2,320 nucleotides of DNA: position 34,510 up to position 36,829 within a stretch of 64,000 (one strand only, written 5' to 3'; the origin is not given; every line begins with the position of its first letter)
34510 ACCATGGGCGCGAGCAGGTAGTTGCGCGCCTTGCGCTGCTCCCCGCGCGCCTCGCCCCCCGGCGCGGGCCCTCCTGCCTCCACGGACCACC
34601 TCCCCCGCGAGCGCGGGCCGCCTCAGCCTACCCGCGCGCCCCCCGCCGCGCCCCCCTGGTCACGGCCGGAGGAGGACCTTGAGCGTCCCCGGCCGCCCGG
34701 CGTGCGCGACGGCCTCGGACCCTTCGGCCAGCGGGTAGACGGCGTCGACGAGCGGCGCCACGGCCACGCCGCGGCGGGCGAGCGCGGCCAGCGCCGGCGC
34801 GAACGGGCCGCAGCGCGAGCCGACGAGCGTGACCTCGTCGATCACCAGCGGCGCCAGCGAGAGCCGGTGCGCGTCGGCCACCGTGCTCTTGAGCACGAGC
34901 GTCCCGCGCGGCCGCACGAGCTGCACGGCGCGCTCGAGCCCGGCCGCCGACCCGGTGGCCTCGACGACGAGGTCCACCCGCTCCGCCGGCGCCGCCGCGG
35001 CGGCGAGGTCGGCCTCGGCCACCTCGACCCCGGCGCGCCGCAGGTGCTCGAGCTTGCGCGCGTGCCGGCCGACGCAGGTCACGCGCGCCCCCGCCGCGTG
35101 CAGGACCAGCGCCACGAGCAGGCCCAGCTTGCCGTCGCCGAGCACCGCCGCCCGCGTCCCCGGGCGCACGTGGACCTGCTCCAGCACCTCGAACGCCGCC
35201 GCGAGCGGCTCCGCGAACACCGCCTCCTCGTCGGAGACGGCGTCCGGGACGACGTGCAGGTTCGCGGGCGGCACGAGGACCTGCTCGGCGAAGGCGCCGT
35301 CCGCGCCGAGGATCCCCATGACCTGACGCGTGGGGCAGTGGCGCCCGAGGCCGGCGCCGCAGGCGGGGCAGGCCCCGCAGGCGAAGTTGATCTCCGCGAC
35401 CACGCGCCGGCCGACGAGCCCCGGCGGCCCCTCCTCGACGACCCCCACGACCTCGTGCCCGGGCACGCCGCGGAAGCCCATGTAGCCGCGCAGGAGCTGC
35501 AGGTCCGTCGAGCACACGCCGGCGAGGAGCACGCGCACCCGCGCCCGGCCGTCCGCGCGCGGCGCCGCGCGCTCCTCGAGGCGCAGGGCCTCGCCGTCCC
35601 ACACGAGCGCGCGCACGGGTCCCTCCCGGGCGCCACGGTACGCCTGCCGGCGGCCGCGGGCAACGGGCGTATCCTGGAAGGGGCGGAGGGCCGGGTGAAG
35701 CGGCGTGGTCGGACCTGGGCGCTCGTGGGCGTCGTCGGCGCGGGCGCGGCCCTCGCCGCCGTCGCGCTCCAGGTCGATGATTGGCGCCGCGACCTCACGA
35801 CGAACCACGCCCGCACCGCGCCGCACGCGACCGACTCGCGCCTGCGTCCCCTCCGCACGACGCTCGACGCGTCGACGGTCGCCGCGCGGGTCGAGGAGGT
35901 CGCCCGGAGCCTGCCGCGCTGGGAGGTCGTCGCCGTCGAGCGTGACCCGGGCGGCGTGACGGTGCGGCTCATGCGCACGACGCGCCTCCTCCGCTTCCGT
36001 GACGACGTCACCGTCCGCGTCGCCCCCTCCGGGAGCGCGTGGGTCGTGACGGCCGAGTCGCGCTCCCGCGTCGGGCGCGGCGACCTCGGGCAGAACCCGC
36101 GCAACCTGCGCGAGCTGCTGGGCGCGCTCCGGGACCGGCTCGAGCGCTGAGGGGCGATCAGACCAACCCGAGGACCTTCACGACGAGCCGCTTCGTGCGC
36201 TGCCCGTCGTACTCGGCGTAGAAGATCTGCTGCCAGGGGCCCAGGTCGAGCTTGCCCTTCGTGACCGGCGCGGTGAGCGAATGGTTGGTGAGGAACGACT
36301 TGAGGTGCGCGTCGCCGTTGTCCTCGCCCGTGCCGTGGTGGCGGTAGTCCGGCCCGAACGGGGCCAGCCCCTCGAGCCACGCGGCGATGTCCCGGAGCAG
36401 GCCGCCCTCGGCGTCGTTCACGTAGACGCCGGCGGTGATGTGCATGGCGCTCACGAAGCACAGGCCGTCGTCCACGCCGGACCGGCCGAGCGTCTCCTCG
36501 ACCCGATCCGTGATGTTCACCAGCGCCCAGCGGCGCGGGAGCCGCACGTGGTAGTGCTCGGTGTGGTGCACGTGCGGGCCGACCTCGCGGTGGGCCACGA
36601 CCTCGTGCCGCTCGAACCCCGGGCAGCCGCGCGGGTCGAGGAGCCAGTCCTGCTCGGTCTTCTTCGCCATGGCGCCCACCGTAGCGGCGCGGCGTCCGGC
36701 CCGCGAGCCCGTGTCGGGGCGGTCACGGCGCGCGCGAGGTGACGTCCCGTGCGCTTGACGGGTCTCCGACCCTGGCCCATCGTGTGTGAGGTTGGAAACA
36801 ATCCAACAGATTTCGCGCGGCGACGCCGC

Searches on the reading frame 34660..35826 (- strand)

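Call 13: search_protein_families(library=pfam, proteins=[window:34660-35826:-], max_evalue=0.001)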
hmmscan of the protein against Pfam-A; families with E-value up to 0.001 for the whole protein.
window:34660-35826:- (388 aa): 7 families
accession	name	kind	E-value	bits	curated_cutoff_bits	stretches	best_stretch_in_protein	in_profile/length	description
PF08240.17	ADH_N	-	4.7e-18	65.8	23.5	1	92-195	2-104/104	Alcohol dehydrogenase GroES-like domain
PF00107.32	ADH_zinc_N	-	7.8e-15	55.4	31.8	1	234-341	2-116/129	Zinc-binding dehydrogenase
PF16912.11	Glu_dehyd_C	-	1.3e-10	41.5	34.9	1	214-319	23-135/211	Glucose dehydrogenase C-terminus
PF02558.23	ApbA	-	4.2e-06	26.9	22.2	1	227-275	2-48/150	Ketopantoate reductase PanE/ApbA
PF01488.26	Shikimate_DH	-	3.9e-05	24.2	24.3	1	223-294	12-86/138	Shikimate / quinate 5-dehydrogenase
PF03721.20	UDPG_MGDP_dh_N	-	0.00047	20.2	27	1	225-279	2-56/187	UDP-glucose/GDP-mannose dehydrogenase family, NAD binding domain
PF13602.12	ADH_zinc_N_2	-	0.00093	20.6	27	0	275-375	15-122/134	Zinc-binding dehydrogenase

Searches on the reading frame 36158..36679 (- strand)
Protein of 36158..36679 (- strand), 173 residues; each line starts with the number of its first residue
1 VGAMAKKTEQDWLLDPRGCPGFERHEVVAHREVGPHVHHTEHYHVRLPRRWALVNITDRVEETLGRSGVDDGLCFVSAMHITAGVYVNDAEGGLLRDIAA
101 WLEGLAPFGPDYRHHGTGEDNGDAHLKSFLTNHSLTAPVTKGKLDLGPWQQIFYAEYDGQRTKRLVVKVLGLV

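Call 13: search_protein_families(library=pfam, proteins=[window:36158-36679:-], max_evalue=0.001)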
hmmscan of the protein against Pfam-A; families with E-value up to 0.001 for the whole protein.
window:36158-36679:- (173 aa): 1 family
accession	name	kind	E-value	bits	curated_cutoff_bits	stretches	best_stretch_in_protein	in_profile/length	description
PF01894.22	UPF0047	-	2.3e-36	124.9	27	1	55-169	1-117/117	Uncharacterised protein family UPF0047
